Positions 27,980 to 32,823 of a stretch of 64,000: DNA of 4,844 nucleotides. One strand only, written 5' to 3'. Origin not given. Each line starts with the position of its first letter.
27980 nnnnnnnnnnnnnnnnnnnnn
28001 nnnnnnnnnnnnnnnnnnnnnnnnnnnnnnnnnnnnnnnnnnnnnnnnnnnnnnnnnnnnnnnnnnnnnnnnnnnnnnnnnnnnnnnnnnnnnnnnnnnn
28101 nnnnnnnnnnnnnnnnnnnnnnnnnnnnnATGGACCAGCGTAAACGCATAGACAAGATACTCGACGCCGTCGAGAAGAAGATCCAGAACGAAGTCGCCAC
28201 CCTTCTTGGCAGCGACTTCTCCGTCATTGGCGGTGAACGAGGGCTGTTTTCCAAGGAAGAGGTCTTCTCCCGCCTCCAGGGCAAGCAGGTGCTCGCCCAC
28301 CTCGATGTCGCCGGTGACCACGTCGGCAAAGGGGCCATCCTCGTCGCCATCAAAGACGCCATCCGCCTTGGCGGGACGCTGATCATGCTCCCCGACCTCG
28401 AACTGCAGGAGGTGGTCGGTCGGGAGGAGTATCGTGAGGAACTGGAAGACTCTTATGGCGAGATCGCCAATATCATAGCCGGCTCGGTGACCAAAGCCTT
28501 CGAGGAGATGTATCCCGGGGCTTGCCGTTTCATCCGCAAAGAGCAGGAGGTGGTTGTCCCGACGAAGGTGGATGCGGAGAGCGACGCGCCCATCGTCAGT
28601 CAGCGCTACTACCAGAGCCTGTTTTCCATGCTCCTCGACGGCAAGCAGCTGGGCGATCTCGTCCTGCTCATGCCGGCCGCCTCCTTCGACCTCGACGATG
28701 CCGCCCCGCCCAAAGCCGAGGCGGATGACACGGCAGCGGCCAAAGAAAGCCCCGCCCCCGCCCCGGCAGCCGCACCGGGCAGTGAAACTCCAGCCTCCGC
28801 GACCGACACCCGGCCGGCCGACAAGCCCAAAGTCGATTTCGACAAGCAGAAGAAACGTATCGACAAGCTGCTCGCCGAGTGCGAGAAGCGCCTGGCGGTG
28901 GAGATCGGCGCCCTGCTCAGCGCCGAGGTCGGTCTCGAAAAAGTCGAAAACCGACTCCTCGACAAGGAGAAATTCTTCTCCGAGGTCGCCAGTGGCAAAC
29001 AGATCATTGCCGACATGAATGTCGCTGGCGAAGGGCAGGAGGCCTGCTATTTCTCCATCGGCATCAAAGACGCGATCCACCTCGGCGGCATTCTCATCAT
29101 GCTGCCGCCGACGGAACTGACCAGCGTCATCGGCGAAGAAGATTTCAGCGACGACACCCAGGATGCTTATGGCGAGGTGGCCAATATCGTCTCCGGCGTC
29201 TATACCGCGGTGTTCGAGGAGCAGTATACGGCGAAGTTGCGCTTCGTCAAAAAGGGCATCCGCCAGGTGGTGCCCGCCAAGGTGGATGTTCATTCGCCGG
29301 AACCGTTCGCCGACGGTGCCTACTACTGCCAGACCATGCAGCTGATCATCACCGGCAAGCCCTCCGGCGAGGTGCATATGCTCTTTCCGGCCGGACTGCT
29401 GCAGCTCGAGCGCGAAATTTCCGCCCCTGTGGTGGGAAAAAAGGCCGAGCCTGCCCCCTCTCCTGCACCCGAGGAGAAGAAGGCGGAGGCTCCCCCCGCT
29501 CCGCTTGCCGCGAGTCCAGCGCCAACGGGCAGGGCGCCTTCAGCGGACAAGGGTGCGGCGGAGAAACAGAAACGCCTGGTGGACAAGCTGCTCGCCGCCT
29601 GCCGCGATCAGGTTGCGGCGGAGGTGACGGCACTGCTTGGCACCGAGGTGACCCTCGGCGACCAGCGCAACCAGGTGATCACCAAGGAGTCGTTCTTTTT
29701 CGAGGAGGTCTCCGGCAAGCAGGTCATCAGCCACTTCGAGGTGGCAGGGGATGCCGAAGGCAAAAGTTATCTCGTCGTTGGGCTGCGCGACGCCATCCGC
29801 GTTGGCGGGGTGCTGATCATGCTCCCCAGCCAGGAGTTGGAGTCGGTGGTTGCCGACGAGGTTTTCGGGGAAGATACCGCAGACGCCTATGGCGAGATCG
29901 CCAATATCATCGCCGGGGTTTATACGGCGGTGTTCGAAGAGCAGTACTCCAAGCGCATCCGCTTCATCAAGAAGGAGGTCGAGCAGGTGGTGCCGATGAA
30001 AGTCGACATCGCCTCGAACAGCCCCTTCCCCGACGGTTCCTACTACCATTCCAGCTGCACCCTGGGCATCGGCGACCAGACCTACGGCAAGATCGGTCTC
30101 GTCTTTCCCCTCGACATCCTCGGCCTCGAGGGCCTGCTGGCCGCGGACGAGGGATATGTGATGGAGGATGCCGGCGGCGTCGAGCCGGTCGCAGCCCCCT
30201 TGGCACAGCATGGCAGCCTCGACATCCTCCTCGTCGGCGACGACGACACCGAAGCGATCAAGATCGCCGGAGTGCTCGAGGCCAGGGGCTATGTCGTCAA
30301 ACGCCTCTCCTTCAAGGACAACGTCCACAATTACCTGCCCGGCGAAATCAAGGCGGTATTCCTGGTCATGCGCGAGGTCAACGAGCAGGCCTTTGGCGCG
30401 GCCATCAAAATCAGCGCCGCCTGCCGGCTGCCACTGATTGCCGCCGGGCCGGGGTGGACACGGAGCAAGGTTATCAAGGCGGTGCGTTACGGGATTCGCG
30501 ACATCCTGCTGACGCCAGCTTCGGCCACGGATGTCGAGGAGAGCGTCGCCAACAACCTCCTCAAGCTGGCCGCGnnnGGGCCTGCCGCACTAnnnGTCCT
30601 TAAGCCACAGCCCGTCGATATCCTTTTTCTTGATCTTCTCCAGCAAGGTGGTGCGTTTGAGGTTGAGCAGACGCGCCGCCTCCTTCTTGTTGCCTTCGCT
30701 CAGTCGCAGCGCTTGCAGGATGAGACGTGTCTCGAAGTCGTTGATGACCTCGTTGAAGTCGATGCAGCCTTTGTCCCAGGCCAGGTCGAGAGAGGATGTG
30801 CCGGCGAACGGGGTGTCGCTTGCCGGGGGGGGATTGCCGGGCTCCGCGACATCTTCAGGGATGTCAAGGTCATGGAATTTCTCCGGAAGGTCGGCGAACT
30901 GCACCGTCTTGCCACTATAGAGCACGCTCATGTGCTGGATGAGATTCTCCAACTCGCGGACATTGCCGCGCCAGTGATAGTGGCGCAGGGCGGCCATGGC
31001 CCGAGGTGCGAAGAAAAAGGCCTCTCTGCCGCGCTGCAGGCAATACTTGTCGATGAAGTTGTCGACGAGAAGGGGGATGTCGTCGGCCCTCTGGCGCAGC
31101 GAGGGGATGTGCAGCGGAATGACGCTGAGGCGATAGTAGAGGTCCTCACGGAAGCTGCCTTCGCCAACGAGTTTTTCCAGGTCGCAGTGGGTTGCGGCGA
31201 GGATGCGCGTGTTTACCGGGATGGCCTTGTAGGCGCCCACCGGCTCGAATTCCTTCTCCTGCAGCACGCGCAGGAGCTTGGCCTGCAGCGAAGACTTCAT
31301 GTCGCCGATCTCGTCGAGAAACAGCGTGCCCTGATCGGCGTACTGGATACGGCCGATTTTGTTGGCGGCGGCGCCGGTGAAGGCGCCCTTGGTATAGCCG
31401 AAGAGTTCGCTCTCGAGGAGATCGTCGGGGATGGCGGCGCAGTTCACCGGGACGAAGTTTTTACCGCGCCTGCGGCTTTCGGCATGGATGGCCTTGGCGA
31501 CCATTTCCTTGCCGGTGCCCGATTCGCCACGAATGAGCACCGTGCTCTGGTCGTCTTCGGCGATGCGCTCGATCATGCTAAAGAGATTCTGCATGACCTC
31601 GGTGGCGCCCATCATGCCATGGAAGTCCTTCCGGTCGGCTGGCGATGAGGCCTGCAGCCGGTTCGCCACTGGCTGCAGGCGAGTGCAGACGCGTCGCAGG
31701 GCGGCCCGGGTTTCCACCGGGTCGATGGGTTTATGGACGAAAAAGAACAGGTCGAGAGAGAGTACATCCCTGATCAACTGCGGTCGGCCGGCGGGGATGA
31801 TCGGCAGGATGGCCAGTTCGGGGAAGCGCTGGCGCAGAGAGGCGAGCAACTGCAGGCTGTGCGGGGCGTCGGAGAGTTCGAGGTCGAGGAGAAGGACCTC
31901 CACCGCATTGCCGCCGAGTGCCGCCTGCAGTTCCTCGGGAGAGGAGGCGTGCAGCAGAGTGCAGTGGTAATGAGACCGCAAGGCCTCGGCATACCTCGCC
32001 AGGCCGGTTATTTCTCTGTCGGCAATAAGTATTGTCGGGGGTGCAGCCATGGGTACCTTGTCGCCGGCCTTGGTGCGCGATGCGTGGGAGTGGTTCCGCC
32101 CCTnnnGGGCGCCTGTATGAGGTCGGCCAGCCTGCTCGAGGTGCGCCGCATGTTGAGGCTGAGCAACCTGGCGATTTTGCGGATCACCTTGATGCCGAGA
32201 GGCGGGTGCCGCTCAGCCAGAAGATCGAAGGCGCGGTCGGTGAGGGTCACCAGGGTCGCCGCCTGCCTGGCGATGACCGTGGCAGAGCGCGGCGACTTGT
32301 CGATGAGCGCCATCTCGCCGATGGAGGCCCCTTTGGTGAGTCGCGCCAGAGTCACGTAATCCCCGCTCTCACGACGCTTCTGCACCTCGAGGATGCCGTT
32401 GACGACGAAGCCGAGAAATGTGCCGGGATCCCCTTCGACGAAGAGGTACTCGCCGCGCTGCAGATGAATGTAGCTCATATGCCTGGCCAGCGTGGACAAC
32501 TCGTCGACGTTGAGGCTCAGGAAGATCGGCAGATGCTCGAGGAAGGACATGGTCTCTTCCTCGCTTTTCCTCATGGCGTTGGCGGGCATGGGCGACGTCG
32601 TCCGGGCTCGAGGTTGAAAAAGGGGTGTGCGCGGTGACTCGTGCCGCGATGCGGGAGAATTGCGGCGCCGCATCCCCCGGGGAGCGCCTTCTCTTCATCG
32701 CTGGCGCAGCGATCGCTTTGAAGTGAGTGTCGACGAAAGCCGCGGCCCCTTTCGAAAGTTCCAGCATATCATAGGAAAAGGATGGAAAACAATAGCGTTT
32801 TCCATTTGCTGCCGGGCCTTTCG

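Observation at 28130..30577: Protein with three tandem CheC/CheX-like domains fused to a pseudo-receiver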

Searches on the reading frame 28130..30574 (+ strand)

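Call 4: search_protein_families(library=pfam, proteins=[window:28130-30574:+], max_evalue=0.01)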
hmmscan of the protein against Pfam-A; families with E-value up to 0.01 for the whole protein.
window:28130-30574:+ (815 aa): 2 families
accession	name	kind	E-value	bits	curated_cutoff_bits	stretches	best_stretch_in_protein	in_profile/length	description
PF13690.11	CheX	-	2e-13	50.6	27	1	95-126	34-63/94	Chemotaxis phosphatase CheX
PF04509.17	CheC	-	0.00017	21.9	22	0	110-126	7-23/38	CheC-like family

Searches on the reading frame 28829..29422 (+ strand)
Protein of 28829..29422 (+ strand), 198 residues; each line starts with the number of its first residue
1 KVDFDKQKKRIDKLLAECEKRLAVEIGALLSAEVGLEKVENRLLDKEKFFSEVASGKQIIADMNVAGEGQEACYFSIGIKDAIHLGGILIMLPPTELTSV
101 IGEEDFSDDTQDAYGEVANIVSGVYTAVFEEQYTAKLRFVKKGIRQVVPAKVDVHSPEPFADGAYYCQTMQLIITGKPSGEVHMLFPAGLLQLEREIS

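Call 5: search_protein_families(library=pfam, proteins=[window:28829-29422:+], max_evalue=10)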
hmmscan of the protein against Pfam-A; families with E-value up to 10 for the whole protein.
seq(198 aa): 1 family
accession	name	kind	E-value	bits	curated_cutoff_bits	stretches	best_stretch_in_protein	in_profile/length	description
PF13690.11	CheX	-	0.00057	20.3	27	1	99-132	29-64/94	Chemotaxis phosphatase CheX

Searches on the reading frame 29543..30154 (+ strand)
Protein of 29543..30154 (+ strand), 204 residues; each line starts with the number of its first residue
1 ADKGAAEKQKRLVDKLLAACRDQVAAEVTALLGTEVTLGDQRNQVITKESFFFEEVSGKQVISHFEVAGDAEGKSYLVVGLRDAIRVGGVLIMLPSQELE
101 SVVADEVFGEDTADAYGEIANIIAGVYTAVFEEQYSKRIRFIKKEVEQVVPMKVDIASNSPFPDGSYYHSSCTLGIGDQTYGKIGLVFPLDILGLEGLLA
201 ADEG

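Call 5: search_protein_families(library=pfam, proteins=[window:29543-30154:+], max_evalue=10)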
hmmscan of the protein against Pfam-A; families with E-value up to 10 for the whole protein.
seq(204 aa): 1 family
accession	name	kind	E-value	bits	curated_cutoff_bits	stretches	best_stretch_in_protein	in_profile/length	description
PF13690.11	CheX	-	0.0012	19.4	27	1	79-132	5-62/94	Chemotaxis phosphatase CheX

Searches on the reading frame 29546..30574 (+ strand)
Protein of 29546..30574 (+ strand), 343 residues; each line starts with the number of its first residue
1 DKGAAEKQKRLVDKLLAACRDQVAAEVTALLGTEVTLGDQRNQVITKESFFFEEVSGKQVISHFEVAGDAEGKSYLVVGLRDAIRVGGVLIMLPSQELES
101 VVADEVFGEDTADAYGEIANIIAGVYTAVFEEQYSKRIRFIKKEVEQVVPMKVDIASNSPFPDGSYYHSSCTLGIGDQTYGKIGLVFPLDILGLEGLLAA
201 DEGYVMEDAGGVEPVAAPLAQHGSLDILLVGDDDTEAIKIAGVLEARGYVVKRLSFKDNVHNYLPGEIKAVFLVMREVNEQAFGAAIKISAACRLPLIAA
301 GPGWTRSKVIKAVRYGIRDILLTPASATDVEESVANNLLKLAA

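Call 66: predict_structure(alignment_id=A5)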
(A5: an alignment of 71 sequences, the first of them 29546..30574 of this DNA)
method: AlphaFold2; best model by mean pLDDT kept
length: 343 residues; sequences in the alignment: 71
mean_pLDDT: 83.9   pTM: 0.57
mean pLDDT of the five models: 83.9, 81.9, 81.5, 80.2, 78.5
residues with pLDDT >= 90: 157; 70-90: 150; 50-70: 11; < 50: 25
segments of 3 or more residues with pLDDT < 50: 201-222, 341-343
pLDDT, mean of each block of 10 residues (from residue 1): 79 95 95 93 92 90 93 95 94 91 91 95 96 91 93 87 94 93 94 79 32 29 72 88 87 80 72 87 78 81 84 85 86 76 39
secondary structure, 60 per line:
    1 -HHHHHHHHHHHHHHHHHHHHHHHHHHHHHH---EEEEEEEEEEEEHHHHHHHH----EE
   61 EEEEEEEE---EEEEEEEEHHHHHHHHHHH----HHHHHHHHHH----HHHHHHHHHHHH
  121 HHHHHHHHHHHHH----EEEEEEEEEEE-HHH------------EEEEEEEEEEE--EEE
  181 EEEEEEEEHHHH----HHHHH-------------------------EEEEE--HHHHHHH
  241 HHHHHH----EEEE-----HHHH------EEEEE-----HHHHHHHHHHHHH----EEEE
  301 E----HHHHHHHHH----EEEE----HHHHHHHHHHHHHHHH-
elements in order: H2-31 E35-46 H47-54 E59-68 E72-79 H80-90 H95-104 H109-133 E138-148 E165-175 E178-188 H189-192 H197-201 E227-231 H234-246 E251-254 H260-263 E270-274 H280-292 E297-301 H306-314 E319-322 H327-342

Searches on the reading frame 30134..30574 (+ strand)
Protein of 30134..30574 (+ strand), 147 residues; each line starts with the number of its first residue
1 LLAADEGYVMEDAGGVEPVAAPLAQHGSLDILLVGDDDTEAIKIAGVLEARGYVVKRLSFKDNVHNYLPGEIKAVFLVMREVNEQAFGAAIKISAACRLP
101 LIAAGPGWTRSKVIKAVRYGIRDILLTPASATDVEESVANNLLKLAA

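Call 5: search_protein_families(library=pfam, proteins=[window:30134-30574:+], max_evalue=10)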
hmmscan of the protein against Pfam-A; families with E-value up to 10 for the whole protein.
seq(147 aa): 1 family
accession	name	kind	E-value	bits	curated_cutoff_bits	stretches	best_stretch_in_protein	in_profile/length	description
PF18353.6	PG_isomerase_N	-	0.13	13.1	25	1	19-77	42-102/112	Phosphoglucose isomerase N-terminal domain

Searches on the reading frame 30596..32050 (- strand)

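Call 4: search_protein_families(library=pfam, proteins=[window:30596-32050:-], max_evalue=0.01)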
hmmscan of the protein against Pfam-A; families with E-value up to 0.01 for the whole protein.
window:30596-32050:- (485 aa): 14 families
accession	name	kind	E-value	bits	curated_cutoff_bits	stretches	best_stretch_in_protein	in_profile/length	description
PF00158.32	Sigma54_activat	-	1.2e-69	233.7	20.2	1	147-313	2-167/168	Sigma-54 interaction domain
PF25601.1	AAA_lid_14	-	4e-23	81.5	27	1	319-394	1-76/87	AAA+ ATPase lid domain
PF14532.12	Sigma54_activ_2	-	7.2e-21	75.3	25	1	147-318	1-138/138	Sigma-54 interaction domain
PF02954.25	HTH_8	-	1e-10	41.6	22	1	437-475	3-41/42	Bacterial regulatory protein, Fis family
PF07728.20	AAA_5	-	2.6e-06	27.9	22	1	171-281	2-108/139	AAA domain (dynein-related subfamily)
PF00072.30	Response_reg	-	3e-06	27.8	30.2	1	7-118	1-110/111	Response regulator receiver domain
PF01078.27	Mg_chelatase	-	0.00013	21.8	20.3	0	226-265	93-132/207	Magnesium chelatase, subunit ChlI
PF13191.12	AAA_16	-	0.0003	21.8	32.6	1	153-207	9-63/167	AAA ATPase domain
PF00004.35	AAA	-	0.00056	20.8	21.2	1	171-268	1-97/131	ATPase family associated with various cellular activities (AAA)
PF13604.12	AAA_30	-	0.0059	16.8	27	0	159-266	9-115/191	AAA domain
PF05673.19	DUF815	-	0.007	16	23.8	0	130-203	14-88/249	Protein of unknown function (DUF815)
PF20720.3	nSTAND3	-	0.0075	16.4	27.2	0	166-203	15-52/155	Novel STAND NTPase 3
PF07724.20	AAA_2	-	0.0084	16.6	27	0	168-265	3-101/166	AAA domain (Cdc48 subfamily)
PF05621.17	TniB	-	0.0089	15.9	22.4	0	140-202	7-72/189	Bacterial TniB protein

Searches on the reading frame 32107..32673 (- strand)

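Call 4: search_protein_families(library=pfam, proteins=[window:32107-32673:-], max_evalue=0.01)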
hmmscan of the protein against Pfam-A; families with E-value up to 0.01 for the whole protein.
window:32107-32673:- (189 aa): 2 families
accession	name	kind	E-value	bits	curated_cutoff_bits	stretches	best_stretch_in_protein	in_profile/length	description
PF00027.35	cNMP_binding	-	5.1e-19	68.5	27.5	1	70-155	3-88/89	Cyclic nucleotide-binding domain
PF11555.13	Inhibitor_Mig-6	-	0.0085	16.9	25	0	14-38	7-31/74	EGFR receptor inhibitor Mig-6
